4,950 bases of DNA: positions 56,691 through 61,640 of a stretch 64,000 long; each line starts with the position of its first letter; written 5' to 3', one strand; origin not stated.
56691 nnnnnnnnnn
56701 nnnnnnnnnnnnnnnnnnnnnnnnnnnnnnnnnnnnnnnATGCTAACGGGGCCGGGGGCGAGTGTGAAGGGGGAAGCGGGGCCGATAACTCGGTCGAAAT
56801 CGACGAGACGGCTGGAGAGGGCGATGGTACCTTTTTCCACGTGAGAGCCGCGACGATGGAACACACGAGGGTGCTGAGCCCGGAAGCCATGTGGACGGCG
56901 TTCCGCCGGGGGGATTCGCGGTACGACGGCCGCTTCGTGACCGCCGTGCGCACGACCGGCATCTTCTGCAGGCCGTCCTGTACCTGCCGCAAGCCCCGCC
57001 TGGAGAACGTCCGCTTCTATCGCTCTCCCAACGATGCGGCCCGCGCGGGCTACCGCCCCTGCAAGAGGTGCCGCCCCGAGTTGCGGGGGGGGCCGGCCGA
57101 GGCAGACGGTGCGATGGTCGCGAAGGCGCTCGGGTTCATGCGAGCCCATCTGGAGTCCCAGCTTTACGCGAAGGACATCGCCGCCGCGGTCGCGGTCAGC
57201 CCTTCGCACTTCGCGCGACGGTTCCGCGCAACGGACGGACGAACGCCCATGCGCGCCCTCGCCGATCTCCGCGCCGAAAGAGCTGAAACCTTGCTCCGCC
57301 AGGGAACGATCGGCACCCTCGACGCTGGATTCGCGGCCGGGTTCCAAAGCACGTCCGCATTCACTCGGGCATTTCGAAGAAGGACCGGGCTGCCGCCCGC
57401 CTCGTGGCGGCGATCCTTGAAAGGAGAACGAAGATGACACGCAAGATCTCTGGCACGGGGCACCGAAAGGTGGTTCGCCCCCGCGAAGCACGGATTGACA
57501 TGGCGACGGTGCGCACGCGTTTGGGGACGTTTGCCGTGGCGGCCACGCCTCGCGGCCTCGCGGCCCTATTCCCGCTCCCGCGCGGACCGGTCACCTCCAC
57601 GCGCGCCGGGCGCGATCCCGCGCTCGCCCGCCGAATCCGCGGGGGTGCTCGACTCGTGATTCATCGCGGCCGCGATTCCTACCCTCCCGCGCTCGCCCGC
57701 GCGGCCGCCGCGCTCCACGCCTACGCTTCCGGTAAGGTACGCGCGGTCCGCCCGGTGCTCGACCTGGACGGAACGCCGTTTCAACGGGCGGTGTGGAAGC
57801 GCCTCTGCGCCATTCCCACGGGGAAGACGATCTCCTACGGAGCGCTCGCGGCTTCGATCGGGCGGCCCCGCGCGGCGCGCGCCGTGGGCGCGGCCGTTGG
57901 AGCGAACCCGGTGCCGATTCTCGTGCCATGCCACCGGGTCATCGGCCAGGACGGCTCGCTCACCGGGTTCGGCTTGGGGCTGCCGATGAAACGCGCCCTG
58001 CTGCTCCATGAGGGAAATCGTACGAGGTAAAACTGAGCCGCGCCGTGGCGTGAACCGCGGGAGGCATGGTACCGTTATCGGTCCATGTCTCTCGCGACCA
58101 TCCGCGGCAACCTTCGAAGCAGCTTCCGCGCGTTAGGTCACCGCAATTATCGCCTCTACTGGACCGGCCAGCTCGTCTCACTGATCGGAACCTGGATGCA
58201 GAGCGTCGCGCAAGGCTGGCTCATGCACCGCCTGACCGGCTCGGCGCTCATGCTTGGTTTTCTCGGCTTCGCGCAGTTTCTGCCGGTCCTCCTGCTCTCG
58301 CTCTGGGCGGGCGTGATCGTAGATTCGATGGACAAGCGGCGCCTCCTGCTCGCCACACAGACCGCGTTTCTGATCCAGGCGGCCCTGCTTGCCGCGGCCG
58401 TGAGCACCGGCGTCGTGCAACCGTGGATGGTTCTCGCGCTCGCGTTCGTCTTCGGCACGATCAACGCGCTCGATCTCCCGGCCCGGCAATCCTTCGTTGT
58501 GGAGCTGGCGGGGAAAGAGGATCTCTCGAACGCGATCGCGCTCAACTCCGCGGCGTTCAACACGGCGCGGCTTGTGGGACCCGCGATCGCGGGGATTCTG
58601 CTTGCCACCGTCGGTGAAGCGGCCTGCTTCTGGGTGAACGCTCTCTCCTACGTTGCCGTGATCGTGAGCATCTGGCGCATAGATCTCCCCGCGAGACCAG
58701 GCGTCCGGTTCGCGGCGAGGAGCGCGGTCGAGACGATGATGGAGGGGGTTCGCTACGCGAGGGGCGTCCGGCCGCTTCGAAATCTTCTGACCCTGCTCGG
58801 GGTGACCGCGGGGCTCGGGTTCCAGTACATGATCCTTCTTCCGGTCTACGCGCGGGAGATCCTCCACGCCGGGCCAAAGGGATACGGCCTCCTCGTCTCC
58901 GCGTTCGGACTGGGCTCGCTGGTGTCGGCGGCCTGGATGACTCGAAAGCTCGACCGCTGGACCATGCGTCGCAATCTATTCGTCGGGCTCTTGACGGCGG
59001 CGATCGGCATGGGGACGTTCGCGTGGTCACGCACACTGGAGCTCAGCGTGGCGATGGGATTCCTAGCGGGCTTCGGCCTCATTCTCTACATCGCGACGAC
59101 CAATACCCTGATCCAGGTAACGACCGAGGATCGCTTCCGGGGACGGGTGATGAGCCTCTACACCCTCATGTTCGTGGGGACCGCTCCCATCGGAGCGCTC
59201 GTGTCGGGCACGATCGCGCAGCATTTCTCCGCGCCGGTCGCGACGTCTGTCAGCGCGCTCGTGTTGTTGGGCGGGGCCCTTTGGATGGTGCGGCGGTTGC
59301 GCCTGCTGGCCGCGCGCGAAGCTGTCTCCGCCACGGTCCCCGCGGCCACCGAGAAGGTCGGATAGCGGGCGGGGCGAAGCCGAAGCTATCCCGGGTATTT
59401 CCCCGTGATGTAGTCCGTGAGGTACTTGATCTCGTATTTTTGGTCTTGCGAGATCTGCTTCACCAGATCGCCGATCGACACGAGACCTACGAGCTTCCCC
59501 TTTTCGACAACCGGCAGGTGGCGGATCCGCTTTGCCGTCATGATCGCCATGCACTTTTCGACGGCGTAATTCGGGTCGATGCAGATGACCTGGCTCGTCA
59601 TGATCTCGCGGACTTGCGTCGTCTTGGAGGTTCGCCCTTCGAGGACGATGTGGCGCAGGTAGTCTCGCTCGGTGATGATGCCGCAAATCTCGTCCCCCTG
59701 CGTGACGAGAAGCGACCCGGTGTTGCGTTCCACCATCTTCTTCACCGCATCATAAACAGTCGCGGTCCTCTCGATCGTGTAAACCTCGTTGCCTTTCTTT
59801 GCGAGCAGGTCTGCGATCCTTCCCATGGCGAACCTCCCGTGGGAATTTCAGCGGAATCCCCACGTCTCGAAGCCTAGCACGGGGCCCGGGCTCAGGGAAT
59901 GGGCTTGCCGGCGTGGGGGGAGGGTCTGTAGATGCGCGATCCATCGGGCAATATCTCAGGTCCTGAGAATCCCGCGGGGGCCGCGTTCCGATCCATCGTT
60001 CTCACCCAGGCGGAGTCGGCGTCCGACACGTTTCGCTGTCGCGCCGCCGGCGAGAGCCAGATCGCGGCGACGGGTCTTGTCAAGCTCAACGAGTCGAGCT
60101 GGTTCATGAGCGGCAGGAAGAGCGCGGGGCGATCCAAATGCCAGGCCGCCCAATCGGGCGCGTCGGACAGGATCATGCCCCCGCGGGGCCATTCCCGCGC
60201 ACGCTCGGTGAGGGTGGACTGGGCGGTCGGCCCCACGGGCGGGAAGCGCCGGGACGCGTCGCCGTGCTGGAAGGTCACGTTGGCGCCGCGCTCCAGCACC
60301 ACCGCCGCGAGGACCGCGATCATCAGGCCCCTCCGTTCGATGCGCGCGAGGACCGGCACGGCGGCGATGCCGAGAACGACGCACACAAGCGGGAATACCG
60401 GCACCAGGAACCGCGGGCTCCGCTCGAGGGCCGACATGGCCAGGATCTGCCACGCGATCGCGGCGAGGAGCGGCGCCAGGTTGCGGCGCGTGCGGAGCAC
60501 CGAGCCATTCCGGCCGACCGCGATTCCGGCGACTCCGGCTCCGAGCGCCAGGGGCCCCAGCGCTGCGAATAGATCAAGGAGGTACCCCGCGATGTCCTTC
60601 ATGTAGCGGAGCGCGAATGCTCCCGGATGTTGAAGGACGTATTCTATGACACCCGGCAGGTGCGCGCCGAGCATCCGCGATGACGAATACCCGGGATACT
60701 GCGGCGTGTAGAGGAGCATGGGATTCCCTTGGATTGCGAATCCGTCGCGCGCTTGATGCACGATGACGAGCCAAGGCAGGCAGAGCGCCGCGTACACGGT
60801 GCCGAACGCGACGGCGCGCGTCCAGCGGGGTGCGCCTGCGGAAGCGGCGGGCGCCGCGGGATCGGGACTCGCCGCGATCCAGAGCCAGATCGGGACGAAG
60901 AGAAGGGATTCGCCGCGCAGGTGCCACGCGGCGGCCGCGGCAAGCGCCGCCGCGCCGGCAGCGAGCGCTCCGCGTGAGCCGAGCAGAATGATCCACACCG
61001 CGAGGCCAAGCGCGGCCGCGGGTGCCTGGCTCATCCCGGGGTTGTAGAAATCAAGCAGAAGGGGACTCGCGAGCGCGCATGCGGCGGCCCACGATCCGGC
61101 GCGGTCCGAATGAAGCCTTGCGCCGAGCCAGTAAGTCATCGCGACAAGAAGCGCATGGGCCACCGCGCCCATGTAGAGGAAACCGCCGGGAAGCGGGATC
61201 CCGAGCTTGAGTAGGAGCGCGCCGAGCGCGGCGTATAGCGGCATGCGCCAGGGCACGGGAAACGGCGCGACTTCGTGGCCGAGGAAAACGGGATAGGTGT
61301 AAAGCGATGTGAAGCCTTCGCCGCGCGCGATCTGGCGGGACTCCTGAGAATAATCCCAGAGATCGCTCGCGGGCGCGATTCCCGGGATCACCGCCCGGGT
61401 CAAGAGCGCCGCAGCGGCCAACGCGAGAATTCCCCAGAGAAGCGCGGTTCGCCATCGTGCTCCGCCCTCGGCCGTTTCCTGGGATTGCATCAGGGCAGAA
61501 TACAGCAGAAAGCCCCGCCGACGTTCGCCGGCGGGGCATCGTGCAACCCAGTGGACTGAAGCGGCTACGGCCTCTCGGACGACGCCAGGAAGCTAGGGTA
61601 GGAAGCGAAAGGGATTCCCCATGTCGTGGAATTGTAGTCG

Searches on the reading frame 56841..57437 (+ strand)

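Call 33: search_protein_families(library=pfam, proteins=[window:56841-57437:+], max_evalue=0.001)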
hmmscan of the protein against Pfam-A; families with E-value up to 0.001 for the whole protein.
window:56841-57437:+ (198 aa): 3 families
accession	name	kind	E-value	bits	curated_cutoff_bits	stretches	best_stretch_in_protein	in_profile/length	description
PF02805.21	Ada_Zn_binding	-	9.7e-29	99.6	23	1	17-80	2-65/65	Metal binding domain of Ada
PF12833.13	HTH_18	-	4.5e-19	69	33.6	1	113-191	1-79/80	Helix-turn-helix domain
PF00165.29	HTH_AraC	-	3.6e-12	46.5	26.6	2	111-138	12-39/42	Bacterial regulatory helix-turn-helix proteins, AraC family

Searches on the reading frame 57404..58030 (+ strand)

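Call 33: search_protein_families(library=pfam, proteins=[window:57404-58030:+], max_evalue=0.001)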
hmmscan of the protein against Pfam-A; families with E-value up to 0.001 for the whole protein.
window:57404-58030:+ (208 aa): 1 family
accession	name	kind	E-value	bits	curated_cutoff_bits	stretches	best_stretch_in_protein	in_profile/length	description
PF01035.26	DNA_binding_1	-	1.3e-33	115.1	27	1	125-204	1-80/81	6-O-methylguanine DNA methyltransferase, DNA binding domain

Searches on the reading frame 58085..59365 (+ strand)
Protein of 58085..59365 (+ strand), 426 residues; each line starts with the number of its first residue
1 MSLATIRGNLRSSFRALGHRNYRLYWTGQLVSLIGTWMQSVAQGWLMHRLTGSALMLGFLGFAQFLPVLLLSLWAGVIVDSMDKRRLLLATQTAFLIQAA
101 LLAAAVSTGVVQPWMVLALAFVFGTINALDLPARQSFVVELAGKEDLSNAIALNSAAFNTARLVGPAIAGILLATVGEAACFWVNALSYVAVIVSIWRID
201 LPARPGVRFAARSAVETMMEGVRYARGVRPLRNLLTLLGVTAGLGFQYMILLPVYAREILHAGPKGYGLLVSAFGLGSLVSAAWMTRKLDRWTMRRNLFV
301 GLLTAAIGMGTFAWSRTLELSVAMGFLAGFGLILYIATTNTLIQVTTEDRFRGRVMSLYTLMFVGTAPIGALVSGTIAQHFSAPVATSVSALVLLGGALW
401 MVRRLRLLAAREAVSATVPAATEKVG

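Call 33: search_protein_families(library=pfam, proteins=[window:58085-59365:+], max_evalue=0.001)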
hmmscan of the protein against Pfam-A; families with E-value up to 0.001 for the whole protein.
window:58085-59365:+ (426 aa): 2 families
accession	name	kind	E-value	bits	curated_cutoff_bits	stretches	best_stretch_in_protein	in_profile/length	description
PF05977.19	MFS_3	-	2.3e-70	238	27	1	12-411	2-401/524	Transmembrane secretion effector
PF07690.21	MFS_1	-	4e-35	121.8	33.4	2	26-261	2-233/347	Major Facilitator Superfamily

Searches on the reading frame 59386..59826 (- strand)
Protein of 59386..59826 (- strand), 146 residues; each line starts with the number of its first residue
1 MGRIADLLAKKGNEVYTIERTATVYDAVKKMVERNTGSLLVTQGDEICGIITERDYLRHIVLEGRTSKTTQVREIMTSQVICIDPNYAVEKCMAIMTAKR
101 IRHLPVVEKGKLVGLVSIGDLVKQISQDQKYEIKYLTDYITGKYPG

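Call 33: search_protein_families(library=pfam, proteins=[window:59386-59826:-], max_evalue=0.001)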
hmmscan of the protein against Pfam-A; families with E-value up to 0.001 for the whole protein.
window:59386-59826:- (146 aa): 1 family
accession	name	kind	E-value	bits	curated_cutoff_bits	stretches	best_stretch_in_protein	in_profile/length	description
PF00571.33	CBS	-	4.6e-27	94.5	24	2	72-125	1-55/57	CBS domain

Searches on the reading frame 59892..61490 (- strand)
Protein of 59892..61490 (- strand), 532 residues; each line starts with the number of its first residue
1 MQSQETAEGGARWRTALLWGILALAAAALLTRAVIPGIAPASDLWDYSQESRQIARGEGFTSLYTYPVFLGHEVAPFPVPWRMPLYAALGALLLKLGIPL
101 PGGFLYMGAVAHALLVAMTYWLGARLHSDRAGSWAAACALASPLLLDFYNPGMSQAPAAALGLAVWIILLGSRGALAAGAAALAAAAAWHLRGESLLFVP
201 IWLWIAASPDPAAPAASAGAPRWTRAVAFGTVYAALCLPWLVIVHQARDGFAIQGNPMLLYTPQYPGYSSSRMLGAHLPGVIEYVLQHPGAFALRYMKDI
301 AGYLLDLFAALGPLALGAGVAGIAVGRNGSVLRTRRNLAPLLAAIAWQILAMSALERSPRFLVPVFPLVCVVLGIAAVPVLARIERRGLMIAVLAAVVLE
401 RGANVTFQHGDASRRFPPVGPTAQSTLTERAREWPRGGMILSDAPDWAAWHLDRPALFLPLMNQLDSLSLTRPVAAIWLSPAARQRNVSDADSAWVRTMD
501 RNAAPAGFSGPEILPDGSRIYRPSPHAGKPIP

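Call 33: search_protein_families(library=pfam, proteins=[window:59892-61490:-], max_evalue=0.001)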
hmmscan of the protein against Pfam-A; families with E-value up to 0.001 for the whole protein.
window:59892-61490:- (532 aa): 1 family
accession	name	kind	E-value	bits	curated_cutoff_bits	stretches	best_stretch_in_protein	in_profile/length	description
PF03901.23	Glyco_transf_22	-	6.2e-05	22.8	23.8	1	325-401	286-360/414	Alg9-like mannosyltransferase family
